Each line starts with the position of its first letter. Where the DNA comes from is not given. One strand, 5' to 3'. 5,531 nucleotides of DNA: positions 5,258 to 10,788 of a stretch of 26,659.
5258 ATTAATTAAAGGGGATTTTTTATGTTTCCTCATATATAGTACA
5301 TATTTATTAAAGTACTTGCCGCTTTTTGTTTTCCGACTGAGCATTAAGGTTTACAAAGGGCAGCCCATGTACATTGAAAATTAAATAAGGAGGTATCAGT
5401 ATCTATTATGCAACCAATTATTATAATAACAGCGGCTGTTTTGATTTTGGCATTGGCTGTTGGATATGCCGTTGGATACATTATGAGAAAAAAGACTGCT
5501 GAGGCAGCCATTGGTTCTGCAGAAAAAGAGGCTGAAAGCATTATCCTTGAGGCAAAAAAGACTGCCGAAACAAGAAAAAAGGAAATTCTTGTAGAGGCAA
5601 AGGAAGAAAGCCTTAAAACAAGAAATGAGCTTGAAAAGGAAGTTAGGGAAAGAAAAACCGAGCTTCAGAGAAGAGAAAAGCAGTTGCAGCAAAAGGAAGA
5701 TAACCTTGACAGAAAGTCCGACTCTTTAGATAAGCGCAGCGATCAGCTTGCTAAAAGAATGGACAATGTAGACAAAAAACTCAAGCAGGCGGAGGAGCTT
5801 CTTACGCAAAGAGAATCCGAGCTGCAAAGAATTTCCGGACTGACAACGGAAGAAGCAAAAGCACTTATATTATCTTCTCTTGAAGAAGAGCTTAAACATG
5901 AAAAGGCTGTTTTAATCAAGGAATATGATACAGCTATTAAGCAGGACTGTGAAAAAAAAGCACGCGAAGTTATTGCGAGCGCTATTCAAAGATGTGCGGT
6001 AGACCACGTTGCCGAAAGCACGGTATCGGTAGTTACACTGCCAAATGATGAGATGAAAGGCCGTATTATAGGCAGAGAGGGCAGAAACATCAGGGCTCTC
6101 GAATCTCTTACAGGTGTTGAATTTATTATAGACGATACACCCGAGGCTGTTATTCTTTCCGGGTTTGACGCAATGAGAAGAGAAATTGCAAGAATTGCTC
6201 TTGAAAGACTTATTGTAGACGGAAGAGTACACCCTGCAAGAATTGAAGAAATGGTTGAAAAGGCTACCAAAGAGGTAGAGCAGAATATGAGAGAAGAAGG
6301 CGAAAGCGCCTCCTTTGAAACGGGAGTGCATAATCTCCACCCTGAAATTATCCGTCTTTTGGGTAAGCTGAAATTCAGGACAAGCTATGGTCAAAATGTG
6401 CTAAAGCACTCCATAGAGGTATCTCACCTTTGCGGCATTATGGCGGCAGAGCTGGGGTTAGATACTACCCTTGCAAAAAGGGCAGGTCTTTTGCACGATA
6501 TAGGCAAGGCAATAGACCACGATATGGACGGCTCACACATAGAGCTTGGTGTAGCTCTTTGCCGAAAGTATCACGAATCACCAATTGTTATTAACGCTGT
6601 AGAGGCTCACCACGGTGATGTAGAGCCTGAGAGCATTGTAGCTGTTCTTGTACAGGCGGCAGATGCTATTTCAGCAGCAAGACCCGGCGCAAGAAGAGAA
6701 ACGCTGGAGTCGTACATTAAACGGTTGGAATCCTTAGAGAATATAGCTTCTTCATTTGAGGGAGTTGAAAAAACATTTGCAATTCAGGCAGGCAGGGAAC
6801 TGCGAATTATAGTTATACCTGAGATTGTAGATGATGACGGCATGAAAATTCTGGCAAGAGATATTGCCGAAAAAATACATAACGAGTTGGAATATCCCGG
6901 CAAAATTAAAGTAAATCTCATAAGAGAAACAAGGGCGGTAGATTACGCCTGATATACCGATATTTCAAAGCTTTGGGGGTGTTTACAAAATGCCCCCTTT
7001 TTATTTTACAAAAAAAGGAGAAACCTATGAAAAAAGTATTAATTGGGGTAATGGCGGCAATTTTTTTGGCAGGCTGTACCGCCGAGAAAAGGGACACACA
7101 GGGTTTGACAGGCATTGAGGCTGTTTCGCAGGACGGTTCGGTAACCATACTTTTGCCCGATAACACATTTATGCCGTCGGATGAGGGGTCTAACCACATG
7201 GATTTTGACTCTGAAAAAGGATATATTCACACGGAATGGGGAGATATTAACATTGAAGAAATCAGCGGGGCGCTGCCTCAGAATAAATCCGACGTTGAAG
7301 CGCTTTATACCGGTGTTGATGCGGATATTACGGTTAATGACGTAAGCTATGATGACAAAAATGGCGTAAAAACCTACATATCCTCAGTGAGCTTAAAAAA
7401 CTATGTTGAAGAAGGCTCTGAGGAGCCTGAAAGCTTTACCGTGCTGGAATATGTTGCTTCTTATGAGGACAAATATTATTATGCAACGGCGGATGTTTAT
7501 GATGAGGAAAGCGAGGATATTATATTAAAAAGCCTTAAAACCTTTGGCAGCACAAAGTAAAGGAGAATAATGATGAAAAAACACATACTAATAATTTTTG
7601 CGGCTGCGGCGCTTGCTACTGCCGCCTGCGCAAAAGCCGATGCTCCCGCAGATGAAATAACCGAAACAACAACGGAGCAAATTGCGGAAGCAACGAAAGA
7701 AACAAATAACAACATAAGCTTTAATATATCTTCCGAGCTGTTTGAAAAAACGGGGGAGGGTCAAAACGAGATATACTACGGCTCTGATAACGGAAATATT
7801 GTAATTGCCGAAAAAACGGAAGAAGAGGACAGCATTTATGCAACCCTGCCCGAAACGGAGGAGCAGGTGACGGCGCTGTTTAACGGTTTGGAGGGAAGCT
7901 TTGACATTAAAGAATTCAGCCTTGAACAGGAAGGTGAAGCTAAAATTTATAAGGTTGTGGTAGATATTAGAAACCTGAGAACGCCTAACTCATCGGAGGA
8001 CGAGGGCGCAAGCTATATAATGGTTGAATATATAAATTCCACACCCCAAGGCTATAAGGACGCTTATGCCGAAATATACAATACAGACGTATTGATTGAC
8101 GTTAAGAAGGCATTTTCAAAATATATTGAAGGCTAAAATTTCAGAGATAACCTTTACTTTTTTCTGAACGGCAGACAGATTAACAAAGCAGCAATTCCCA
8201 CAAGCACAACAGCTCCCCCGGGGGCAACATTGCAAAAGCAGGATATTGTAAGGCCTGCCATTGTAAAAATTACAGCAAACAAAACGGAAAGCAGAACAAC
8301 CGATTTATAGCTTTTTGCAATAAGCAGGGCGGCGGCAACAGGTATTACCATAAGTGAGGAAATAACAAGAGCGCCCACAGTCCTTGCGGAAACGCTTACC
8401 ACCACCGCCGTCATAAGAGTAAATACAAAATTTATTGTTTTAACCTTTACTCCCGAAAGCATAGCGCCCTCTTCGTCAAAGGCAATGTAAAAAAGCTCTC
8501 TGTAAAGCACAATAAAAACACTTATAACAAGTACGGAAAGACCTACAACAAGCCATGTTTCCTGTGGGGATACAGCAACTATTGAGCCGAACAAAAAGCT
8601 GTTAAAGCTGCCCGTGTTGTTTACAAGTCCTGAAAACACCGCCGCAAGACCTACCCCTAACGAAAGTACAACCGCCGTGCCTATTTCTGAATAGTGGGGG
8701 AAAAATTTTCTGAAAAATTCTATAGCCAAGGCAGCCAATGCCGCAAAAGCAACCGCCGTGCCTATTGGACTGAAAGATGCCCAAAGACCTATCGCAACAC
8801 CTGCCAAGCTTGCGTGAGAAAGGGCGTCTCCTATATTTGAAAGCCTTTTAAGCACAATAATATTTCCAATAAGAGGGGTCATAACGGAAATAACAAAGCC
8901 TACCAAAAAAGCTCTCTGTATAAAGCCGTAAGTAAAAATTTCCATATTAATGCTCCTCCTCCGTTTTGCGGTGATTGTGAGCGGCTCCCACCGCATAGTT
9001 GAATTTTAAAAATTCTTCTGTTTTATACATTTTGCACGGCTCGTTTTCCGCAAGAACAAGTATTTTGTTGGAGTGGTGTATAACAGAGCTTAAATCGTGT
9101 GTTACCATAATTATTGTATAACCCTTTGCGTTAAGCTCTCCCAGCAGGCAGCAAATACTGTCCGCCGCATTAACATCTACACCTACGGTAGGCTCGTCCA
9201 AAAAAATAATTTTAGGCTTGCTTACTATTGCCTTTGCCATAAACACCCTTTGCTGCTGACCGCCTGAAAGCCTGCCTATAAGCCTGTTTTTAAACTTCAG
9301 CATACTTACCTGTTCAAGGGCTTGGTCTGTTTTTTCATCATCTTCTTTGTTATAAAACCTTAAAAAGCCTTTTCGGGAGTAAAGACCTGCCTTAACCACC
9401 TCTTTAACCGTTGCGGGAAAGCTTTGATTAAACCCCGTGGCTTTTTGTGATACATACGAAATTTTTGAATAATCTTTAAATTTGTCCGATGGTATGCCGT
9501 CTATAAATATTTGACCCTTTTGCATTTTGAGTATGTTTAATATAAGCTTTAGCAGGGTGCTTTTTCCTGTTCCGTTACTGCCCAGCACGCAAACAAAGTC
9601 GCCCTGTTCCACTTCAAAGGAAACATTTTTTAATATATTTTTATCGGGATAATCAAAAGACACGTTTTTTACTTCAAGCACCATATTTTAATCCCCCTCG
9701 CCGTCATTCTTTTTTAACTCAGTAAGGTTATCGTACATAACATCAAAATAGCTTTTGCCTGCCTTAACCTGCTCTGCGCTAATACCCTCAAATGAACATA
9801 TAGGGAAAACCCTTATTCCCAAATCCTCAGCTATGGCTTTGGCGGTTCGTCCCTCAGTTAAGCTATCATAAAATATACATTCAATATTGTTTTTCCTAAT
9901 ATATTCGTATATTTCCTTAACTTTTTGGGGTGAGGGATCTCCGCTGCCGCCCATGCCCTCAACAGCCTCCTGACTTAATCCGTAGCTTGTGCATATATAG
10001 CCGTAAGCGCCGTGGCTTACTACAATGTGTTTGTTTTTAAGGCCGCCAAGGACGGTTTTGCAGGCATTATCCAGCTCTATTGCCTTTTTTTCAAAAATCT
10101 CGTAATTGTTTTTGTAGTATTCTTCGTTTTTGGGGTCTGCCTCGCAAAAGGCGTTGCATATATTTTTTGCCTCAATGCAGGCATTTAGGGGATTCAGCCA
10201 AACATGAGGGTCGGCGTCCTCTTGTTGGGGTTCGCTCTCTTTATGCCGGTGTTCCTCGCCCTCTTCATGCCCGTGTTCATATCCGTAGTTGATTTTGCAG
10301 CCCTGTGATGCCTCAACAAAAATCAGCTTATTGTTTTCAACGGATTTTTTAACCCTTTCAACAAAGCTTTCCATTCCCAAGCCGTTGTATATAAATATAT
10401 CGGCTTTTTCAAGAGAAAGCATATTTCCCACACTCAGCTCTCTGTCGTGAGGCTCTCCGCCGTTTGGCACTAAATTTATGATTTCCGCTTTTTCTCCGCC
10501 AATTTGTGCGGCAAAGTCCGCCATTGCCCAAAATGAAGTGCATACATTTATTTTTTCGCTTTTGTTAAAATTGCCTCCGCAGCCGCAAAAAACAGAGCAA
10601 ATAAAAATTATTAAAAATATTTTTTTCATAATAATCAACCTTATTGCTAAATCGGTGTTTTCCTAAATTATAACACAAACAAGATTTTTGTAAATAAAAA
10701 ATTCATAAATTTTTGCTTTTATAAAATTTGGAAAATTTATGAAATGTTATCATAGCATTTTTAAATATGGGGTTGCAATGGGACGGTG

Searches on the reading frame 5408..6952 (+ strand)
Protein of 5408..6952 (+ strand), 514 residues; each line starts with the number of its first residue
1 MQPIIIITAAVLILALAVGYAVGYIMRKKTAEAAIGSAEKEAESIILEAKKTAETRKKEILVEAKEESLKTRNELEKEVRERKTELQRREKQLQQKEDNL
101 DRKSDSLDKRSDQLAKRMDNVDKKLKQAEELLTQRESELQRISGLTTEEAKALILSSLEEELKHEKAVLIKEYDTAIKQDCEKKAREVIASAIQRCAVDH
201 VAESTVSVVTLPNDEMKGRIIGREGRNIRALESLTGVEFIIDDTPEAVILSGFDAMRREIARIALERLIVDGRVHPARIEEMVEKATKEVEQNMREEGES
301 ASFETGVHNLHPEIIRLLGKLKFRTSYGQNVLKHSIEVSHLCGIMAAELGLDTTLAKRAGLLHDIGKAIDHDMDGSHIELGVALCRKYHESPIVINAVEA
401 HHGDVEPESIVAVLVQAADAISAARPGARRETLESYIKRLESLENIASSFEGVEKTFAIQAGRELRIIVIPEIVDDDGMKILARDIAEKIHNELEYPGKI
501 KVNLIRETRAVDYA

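Call 8: search_protein_families(library=pfam, proteins=[window:5408-6952:+])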
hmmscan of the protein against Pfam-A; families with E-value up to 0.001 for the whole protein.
window:5408-6952:+ (514 aa): 5 families
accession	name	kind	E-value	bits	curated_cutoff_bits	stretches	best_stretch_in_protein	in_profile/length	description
PF12072.13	RNase_Y_N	-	1e-61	208.4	32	1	9-200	3-201/201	RNase Y N-terminal region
PF01966.28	HD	-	1.1e-17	64.9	22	1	331-423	1-115/116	HD domain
PF00013.35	KH_1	-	2.8e-07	30.6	21.5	1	209-265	4-64/66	KH domain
PF08668.18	HDOD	-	1.2e-05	25.4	22.9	1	330-389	94-154/196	HDOD domain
PF13083.13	KH_KhpA-B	-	0.0004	20.7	32.1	0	203-235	26-58/73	KhpA/KhpB, KH domain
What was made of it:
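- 5408..6952 (+): rny (RNase Y), divergent from the units. Its own promoter is at 5200-5228. Pfam (call 8).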

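Call 15: find_encoding_contigs(protein=window:5408-6952:+, flank=5000, max_places=10)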
Protein window:5408-6952:+ (514 aa): 1 contig read that carries it; 1 place shown.
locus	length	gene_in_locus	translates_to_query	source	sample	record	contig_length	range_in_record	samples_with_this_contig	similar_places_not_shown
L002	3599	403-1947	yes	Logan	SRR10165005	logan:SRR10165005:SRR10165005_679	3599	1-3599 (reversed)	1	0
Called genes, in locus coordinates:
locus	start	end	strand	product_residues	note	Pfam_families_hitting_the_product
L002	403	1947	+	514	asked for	PF12072:RNase_Y_N, PF00013:KH_1 (weak), PF22891:KH_PNO1_2nd (faint), PF08668:HDOD (faint), PF01966:HD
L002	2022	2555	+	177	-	-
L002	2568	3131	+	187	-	-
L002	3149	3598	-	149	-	?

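Call 42: find_homologous_proteins(query=window:5408-6952:+, max_evalue=1e-100)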
Query window:5408-6952:+ (514 aa): 8000 proteins with E <= 1e-100 among 8000 candidates; the best 120 are listed.
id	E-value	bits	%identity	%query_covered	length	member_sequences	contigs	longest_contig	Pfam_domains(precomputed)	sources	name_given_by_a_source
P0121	0.0e+0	1068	100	100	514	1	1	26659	PF08668.19,PF00013.36,PF12072.14,PF01966.29,PF22891.3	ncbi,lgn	-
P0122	5.0e-282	953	86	100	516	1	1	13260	PF00013.36,PF12072.14,PF01966.29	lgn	-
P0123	6.9e-282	953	86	100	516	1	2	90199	PF00013.36,PF12072.14,PF01966.29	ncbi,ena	-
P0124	2.0e-279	945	86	100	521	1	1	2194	PF08668.19,PF00013.36,PF12072.14,PF01966.29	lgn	-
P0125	4.5e-278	940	87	96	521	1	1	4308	PF08668.19,PF00013.36,PF12072.14,PF01966.29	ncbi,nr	ncbi:MAG: ribonuclease Y [Clostridiales bacterium]|nr:ribonuclease Y [Clostridiales bacterium]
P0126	9.3e-278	939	84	100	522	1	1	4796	PF08668.19,PF00013.36,PF12072.14,PF01966.29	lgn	-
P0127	2.0e-277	938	85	99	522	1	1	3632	PF08668.19,PF00013.36,PF12072.14,PF01966.29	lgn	-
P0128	2.1e-276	935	85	99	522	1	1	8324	PF08668.19,PF00013.36,PF12072.14,PF01966.29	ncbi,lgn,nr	ncbi:MAG: ribonuclease Y [Eubacterium sp.]|nr:ribonuclease Y [Eubacterium sp.]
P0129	2.1e-276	935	85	99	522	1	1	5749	PF08668.19,PF00013.36,PF12072.14,PF01966.29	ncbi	-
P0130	2.7e-276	935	84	99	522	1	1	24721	PF08668.19,PF00013.36,PF12072.14,PF01966.29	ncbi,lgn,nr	ncbi:MAG: ribonuclease Y [Clostridiales bacterium]|nr:ribonuclease Y [Clostridiales bacterium]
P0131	7.7e-276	933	84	99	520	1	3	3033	PF00013.36,PF12072.14,PF01966.29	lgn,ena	-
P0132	1.2e-275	932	84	99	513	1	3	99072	PF00013.36,PF12072.14,PF01966.29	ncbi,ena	-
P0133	2.0e-275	932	84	100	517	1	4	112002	PF00013.36,PF12072.14,PF01966.29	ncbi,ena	-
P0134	7.0e-275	930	84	99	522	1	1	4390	PF08668.19,PF00013.36,PF12072.14,PF01966.29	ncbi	-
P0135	3.9e-273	924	84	99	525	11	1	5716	PF08668.19,PF12072.14,PF01966.29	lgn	-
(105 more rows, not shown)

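Call 43: find_encoding_contigs(protein=P0123, flank=6000, max_places=2)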
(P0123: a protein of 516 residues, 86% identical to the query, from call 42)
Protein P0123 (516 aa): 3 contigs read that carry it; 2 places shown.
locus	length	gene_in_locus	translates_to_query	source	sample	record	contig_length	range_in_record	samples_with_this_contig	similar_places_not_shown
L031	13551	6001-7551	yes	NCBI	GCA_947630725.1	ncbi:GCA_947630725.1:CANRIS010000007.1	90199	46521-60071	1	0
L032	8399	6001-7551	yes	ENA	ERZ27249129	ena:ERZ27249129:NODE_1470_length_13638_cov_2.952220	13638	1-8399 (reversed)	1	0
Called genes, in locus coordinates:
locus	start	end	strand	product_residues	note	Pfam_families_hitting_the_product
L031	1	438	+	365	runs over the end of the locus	PF04055:Radical_SAM, PF06969:HemN_C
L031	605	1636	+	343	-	PF01628:HrcA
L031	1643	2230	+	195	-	PF01025:GrpE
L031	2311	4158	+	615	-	PF00012:HSP70, PF06723:MreB_Mbl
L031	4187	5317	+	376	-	PF00226:DnaJ, PF01556:DnaJ_C, PF00684:DnaJ_CXXCXGXG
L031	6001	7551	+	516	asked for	PF12072:RNase_Y_N, PF00013:KH_1 (weak), PF01966:HD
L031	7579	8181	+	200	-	-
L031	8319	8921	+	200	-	-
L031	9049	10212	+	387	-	PF00753:Lactamase_B, PF19583:ODP, PF00258:Flavodoxin_1 (weak), PF12724:Flavodoxin_5 (weak)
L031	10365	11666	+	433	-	PF01476:LysM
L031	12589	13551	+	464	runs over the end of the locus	PF05036:SPOR (weak), PF08486:SpoIID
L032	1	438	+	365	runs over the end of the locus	PF04055:Radical_SAM, PF06969:HemN_C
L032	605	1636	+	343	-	PF01628:HrcA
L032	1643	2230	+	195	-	PF01025:GrpE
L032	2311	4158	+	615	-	PF00012:HSP70, PF06723:MreB_Mbl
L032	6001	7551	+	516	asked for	PF12072:RNase_Y_N, PF00013:KH_1 (weak), PF01966:HD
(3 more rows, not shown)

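Call 44: find_encoding_contigs(protein=P0122, flank=6000, max_places=2)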
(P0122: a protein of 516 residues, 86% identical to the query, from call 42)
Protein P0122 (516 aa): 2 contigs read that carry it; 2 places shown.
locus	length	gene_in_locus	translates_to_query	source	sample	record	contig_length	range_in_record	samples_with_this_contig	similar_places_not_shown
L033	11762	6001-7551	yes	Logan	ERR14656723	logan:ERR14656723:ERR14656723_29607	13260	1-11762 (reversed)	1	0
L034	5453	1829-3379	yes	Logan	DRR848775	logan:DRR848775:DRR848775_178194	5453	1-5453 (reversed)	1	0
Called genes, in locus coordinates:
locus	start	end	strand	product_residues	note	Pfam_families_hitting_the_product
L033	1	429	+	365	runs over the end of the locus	PF04055:Radical_SAM, PF06969:HemN_C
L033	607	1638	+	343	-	PF01628:HrcA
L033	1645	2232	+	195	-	PF01025:GrpE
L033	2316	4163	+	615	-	PF00012:HSP70, PF06723:MreB_Mbl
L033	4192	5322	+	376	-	PF00226:DnaJ, PF01556:DnaJ_C, PF00684:DnaJ_CXXCXGXG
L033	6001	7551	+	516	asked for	PF12072:RNase_Y_N, PF00013:KH_1 (weak), PF01966:HD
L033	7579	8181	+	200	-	-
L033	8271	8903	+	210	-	-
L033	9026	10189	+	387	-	PF00753:Lactamase_B, PF19583:ODP, PF00258:Flavodoxin_1 (weak), PF12724:Flavodoxin_5 (weak)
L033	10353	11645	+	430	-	PF01476:LysM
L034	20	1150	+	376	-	PF00226:DnaJ, PF01556:DnaJ_C, PF00684:DnaJ_CXXCXGXG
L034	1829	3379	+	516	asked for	PF12072:RNase_Y_N, PF00013:KH_1 (weak), PF01966:HD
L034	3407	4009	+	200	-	-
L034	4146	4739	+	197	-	-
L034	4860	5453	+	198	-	?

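Call 45: find_encoding_contigs(protein=P0130, flank=6000, max_places=2)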
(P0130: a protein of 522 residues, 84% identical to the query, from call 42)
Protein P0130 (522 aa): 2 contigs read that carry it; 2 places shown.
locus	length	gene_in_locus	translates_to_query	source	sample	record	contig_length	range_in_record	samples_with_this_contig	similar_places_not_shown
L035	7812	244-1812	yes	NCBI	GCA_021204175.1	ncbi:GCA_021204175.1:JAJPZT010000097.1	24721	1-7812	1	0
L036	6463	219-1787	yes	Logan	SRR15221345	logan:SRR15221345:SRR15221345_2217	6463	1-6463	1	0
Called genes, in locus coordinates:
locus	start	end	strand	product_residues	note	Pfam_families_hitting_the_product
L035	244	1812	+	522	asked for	PF12072:RNase_Y_N, PF00013:KH_1 (weak), PF08668:HDOD (faint), PF01966:HD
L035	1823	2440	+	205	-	-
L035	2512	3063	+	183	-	-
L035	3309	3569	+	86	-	PF11007:CotJA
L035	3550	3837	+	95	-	PF12652:CotJB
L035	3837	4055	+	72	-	PF05067:Mn_catalase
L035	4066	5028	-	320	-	PF07508:Recombinase, PF13408:Zn_ribbon_recom (weak)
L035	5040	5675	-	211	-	PF00239:Resolvase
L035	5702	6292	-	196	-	PF12844:HTH_19, PF01381:HTH_3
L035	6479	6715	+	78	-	PF12844:HTH_19, PF13560:HTH_31, PF01381:HTH_3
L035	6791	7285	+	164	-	-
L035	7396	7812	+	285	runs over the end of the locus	PF00308:Bac_DnaA (weak), PF01695:IstB_IS21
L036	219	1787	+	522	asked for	PF12072:RNase_Y_N, PF00013:KH_1 (weak), PF08668:HDOD (faint), PF01966:HD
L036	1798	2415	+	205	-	-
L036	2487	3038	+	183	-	-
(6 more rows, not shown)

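Call 49: find_encoding_contigs(protein=P0125, flank=6000, max_places=2)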
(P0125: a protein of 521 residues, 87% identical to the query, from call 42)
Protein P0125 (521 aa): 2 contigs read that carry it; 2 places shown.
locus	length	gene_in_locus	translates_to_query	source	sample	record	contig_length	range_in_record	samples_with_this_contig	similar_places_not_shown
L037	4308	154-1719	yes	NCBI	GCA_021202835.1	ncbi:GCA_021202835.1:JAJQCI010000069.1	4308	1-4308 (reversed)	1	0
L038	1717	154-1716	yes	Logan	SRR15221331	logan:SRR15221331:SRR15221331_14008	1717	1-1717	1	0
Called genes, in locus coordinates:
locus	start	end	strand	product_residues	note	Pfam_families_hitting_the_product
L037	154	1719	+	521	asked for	PF12072:RNase_Y_N, PF00013:KH_1 (weak), PF08668:HDOD (faint), PF01966:HD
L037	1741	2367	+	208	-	-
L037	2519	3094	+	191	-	-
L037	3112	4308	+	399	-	PF05958:tRNA_U5-meth_tr, PF05175:MTS, PF03602:Cons_hypoth95 (weak), PF06325:PrmA (faint), PF13649:Methyltransf_25 (weak), PF13847:Methyltransf_31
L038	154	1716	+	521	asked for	PF12072:RNase_Y_N, PF00013:KH_1 (weak), PF08668:HDOD (faint), PF01966:HD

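Call 50: find_encoding_contigs(protein=P0128, flank=6000, max_places=2)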
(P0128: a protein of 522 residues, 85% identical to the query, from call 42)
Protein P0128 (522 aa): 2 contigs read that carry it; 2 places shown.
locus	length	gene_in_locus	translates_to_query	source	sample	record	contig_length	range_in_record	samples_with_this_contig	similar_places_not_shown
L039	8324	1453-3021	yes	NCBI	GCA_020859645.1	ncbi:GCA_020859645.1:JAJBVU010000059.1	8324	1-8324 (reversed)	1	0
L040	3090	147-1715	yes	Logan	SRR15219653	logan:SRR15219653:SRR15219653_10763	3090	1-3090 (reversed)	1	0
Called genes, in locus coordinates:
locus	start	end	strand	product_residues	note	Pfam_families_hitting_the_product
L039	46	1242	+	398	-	PF00155:Aminotran_1_2, PF01053:Cys_Met_Meta_PP (weak)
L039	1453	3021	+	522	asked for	PF12072:RNase_Y_N, PF00013:KH_1 (weak), PF08668:HDOD (faint), PF01966:HD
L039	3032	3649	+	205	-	-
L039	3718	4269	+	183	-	-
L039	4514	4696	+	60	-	PF11007:CotJA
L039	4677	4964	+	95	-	PF12652:CotJB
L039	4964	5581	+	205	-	PF05067:Mn_catalase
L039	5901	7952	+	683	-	PF13306:LRR_5, PF12799:LRR_4 (faint), PF13855:LRR_8 (faint), PF13306:LRR_5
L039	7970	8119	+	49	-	-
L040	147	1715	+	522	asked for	PF12072:RNase_Y_N, PF00013:KH_1 (weak), PF08668:HDOD (faint), PF01966:HD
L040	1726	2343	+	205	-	-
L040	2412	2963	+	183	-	-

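Call 51: list_cluster_members(proteins=[P0121, P0125, P0123])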
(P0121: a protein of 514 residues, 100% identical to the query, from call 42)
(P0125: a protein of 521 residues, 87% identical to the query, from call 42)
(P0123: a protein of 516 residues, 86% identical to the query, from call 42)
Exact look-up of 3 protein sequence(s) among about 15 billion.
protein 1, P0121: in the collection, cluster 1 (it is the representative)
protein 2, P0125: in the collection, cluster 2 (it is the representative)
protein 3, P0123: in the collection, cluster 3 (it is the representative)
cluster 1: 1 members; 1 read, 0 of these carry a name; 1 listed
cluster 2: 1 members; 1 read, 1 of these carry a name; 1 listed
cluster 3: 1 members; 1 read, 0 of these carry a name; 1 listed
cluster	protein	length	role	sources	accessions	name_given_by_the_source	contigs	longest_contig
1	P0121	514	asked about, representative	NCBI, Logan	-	-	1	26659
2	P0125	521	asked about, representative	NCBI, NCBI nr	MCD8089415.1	MAG: ribonuclease Y [Clostridiales bacterium] | ribonuclease Y [Clostridiales bacterium]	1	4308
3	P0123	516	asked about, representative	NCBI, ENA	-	-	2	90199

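Call 73: find_encoding_contigs(protein=P0132, flank=8000, max_places=1)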
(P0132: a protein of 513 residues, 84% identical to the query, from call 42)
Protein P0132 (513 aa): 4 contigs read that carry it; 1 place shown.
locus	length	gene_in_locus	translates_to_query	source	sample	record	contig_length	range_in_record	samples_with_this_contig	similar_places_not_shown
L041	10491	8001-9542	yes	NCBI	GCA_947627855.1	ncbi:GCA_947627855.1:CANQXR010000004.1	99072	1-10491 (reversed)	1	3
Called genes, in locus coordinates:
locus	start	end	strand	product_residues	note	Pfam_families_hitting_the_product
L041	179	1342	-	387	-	PF00155:Aminotran_1_2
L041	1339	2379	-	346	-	PF00953:Glycos_transf_4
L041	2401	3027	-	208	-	PF14681:UPRTase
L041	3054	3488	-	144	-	PF02502:LacAB_rpiB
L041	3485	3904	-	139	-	PF01451:LMWPc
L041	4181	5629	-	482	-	PF01212:Beta_elim_lyase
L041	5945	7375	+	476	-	PF01554:MatE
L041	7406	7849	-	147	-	-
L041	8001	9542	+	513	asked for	PF12072:RNase_Y_N, PF00013:KH_1 (weak), PF01966:HD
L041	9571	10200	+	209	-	-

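Call 74: find_encoding_contigs(protein=P0133, flank=8000, max_places=1)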
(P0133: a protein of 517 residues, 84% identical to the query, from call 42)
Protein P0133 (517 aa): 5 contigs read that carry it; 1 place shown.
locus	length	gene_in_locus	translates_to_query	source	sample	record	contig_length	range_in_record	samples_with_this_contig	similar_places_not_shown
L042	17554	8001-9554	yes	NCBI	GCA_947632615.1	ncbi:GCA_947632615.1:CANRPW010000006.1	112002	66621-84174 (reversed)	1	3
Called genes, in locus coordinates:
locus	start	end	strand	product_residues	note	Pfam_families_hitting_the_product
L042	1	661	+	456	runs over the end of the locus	PF00768:Peptidase_S11, PF07943:PBP5_C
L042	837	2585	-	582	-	PF08439:Peptidase_M3_N (faint), PF01432:Peptidase_M3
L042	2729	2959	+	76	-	PF00403:HMA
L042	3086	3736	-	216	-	PF09551:Spore_II_R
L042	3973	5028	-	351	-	PF25198:Spore_GerAC_N, PF05504:Spore_GerAC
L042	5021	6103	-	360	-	PF03845:Spore_permease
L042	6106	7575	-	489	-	PF03323:GerA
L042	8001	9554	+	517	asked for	PF12072:RNase_Y_N, PF00013:KH_1 (weak), PF01966:HD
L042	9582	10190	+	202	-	-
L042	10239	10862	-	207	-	PF03413:PepSY (weak)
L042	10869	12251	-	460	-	PF00392:GntR, PF00155:Aminotran_1_2, PF12897:Asp_aminotransf (weak)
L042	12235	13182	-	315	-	-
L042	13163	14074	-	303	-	PF03631:Virul_fac_BrkB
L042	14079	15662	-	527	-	PF00009:GTP_EFTU, PF01926:MMR_HSR1 (faint), PF22042:EF-G_D2, PF03144:GTP_EFTU_D2, PF16658:RF3_C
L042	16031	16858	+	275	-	PF02548:Pantoate_transf, PF13714:PEP_mutase (faint)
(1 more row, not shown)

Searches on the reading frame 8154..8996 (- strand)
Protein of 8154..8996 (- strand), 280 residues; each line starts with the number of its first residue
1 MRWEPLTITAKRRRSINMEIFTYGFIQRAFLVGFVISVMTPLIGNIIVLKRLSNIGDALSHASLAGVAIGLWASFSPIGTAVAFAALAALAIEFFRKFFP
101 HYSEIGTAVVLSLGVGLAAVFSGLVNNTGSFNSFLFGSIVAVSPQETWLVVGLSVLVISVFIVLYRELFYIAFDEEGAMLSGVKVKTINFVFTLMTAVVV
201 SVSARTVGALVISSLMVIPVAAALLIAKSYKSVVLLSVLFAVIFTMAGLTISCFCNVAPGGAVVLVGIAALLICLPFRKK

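Call 70: search_protein_families(library=pfam, proteins=[window:8154-8996:-], max_evalue=0.00001)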
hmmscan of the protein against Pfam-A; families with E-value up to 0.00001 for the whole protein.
window:8154-8996:- (280 aa): 2 families
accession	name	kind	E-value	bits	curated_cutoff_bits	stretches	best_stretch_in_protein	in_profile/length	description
PF00950.22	ABC-3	-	6.6e-54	183.6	20.1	1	23-275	2-255/258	ABC 3 transport family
PF01032.23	FecCD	-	2.1e-07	30.8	26.5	1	67-255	88-285/311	FecCD transport family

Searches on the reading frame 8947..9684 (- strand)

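Call 70: search_protein_families(library=pfam, proteins=[window:8947-9684:-], max_evalue=0.00001)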
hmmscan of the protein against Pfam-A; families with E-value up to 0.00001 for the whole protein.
window:8947-9684:- (245 aa): 2 families
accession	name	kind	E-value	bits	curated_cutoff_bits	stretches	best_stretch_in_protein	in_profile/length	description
PF00005.33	ABC_tran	-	2.5e-32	112.8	25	1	18-166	1-136/137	ABC transporter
PF13304.12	AAA_21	-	5.8e-10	40.2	27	0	136-198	235-300/304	AAA domain, putative AbiEii toxin, Type IV TA system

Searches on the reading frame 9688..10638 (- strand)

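Call 70: search_protein_families(library=pfam, proteins=[window:9688-10638:-], max_evalue=0.00001)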
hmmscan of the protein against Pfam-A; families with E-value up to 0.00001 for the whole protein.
window:9688-10638:- (316 aa): 1 family
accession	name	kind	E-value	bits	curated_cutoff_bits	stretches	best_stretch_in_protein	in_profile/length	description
PF01297.22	ZnuA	-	1.3e-72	244.8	29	1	32-310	1-262/263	Zinc-uptake complex component A periplasmic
